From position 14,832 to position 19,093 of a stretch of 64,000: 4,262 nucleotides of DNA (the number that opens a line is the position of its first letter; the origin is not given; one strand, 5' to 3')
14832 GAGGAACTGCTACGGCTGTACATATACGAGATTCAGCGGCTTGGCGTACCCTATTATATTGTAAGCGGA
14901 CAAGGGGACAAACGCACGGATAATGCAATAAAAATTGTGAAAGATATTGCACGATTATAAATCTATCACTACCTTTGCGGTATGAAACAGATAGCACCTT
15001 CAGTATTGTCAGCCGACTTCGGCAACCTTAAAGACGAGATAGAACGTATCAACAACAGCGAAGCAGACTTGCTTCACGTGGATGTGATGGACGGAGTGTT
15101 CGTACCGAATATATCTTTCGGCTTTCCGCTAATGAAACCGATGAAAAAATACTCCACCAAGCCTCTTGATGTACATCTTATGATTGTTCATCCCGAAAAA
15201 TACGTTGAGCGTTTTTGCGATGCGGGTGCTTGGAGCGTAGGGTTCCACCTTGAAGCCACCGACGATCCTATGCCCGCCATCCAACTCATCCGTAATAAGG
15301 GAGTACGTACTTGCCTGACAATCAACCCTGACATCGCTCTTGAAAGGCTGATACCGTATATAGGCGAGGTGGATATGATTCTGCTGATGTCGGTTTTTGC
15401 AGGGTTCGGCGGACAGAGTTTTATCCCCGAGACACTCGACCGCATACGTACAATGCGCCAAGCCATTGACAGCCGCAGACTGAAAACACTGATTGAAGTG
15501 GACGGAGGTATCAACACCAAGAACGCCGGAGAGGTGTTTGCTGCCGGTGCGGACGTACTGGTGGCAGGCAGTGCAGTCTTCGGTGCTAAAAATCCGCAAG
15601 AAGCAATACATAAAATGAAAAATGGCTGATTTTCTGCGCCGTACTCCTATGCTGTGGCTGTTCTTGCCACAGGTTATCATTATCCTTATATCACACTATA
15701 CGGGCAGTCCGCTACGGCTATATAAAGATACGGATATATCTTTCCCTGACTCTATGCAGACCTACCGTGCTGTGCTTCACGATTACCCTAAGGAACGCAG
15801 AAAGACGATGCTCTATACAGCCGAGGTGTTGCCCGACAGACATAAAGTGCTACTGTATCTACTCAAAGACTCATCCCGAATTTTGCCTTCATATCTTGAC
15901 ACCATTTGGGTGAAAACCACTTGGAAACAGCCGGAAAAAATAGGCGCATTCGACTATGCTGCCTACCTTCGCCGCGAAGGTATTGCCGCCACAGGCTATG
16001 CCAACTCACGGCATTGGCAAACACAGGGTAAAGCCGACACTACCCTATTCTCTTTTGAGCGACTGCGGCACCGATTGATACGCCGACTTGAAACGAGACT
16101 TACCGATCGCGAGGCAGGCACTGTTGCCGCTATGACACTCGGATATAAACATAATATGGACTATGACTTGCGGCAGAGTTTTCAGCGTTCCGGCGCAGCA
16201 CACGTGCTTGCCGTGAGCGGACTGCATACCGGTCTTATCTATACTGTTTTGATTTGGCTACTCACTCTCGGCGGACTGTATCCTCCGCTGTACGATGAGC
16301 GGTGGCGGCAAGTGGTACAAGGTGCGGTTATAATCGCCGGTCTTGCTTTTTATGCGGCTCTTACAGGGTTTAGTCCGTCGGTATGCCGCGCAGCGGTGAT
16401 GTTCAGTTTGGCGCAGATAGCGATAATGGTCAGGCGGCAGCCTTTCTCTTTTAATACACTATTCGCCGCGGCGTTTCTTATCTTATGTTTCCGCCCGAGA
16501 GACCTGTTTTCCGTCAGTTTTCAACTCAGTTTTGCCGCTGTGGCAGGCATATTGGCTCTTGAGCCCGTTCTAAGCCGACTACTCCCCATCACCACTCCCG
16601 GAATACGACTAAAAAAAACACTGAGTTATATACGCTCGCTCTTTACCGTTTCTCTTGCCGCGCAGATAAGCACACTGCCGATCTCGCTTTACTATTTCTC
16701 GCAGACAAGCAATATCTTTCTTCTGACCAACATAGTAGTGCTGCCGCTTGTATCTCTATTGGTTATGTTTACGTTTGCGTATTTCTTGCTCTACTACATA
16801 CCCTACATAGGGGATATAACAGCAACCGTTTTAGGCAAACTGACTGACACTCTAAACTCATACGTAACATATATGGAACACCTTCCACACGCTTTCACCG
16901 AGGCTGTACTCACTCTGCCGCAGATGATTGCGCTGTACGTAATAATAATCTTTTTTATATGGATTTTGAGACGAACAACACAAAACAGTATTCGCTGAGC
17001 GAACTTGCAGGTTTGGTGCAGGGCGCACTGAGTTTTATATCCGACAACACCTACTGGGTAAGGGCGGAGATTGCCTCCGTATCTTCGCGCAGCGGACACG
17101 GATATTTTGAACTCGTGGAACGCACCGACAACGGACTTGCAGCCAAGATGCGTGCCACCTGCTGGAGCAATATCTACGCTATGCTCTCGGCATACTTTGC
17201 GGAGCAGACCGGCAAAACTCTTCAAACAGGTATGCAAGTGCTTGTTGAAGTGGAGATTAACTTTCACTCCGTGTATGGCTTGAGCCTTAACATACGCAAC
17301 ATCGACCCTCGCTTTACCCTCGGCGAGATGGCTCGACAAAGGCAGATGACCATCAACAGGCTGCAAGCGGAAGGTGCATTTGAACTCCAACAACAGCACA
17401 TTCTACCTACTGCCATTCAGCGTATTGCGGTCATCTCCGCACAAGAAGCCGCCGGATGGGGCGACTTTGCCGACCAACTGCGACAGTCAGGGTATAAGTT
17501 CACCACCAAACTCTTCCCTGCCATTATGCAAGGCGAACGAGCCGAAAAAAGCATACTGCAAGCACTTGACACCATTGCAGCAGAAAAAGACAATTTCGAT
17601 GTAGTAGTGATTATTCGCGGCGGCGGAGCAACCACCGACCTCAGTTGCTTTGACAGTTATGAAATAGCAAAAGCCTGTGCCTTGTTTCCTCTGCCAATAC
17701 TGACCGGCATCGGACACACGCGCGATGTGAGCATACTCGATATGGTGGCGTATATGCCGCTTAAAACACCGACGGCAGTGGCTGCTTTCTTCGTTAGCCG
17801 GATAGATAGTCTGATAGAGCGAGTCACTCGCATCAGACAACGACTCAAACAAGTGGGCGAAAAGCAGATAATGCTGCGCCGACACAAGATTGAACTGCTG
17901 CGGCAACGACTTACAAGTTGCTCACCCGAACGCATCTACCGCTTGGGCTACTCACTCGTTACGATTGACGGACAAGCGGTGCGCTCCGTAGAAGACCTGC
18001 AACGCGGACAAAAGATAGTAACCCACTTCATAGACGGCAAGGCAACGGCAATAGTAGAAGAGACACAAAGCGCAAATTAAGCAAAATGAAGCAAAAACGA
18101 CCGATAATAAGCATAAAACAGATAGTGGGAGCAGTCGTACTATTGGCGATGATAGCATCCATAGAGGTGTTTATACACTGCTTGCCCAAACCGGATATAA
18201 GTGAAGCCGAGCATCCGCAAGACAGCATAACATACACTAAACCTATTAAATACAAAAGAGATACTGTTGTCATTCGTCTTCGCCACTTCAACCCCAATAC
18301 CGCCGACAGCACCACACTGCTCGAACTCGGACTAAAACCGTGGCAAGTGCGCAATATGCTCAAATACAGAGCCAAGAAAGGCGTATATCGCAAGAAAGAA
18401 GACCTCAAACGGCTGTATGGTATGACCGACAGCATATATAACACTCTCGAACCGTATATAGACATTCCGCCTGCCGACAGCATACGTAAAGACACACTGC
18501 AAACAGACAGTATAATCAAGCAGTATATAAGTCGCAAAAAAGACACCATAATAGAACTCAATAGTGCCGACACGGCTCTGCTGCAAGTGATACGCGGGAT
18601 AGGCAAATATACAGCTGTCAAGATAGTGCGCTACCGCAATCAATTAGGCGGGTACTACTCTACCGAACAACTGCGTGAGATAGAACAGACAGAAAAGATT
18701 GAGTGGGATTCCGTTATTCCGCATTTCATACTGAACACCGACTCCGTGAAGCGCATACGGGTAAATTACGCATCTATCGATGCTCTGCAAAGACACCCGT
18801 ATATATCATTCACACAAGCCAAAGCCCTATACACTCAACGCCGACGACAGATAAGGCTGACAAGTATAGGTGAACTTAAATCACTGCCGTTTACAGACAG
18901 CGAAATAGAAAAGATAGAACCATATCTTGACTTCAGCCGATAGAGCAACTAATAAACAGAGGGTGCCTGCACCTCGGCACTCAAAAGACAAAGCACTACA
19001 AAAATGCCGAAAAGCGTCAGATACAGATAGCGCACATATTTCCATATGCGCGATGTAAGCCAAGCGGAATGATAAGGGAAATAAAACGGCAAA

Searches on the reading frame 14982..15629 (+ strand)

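Call 8: search_protein_families(library=pfam, proteins=[window:14982-15629:+], max_evalue=0.001)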
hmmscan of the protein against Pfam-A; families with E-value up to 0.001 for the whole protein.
window:14982-15629:+ (215 aa): 2 families
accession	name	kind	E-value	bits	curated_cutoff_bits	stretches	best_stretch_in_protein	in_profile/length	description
PF00834.25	Ribul_P_3_epim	-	2.3e-69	233.2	21.1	1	3-200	1-198/198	Ribulose-phosphate 3 epimerase family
PF00215.30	OMPdecase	-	0.0004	20.8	27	1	164-211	177-220/221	Orotidine 5'-phosphate decarboxylase / HUMPS family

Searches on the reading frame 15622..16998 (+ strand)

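Call 8: search_protein_families(library=pfam, proteins=[window:15622-16998:+], max_evalue=0.001)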
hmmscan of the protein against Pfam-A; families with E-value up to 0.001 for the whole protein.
window:15622-16998:+ (458 aa): 2 families
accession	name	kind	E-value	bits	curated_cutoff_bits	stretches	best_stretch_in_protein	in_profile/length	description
PF03772.21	Competence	-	5.7e-60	203.4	23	1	171-450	1-267/270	Competence protein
PF13567.11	DUF4131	-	9.3e-09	35.6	31.6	1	65-131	95-163/165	Domain of unknown function (DUF4131)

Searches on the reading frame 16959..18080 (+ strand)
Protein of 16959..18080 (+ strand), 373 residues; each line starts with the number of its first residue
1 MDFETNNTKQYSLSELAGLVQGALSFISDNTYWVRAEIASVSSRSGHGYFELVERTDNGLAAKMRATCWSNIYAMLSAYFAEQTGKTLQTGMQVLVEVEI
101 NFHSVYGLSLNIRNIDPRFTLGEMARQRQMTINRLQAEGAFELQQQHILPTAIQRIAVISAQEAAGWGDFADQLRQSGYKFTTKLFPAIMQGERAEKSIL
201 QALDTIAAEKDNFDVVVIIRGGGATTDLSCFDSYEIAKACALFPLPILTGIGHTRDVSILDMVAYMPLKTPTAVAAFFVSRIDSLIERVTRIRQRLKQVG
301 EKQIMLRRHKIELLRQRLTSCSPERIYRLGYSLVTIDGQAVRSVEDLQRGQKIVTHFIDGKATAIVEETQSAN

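Call 8: search_protein_families(library=pfam, proteins=[window:16959-18080:+], max_evalue=0.001)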
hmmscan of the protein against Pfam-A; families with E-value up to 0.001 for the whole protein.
window:16959-18080:+ (373 aa): 2 families
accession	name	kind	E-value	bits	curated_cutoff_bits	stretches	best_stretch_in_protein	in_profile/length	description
PF02601.20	Exonuc_VII_L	-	2.1e-64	218.5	35.9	2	141-318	2-178/315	Exonuclease VII, large subunit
PF13742.12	tRNA_anti_2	-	2.7e-17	63.2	27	1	11-116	1-95/95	OB-fold nucleic acid binding domain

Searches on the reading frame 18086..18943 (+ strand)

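Call 8: search_protein_families(library=pfam, proteins=[window:18086-18943:+], max_evalue=0.001)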
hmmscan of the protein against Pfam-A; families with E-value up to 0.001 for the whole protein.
window:18086-18943:+ (285 aa): 1 family
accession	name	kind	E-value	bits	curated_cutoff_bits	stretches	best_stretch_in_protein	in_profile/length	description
PF12836.13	HHH_3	-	9.4e-29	99.8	27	3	154-200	4-50/65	Helix-hairpin-helix motif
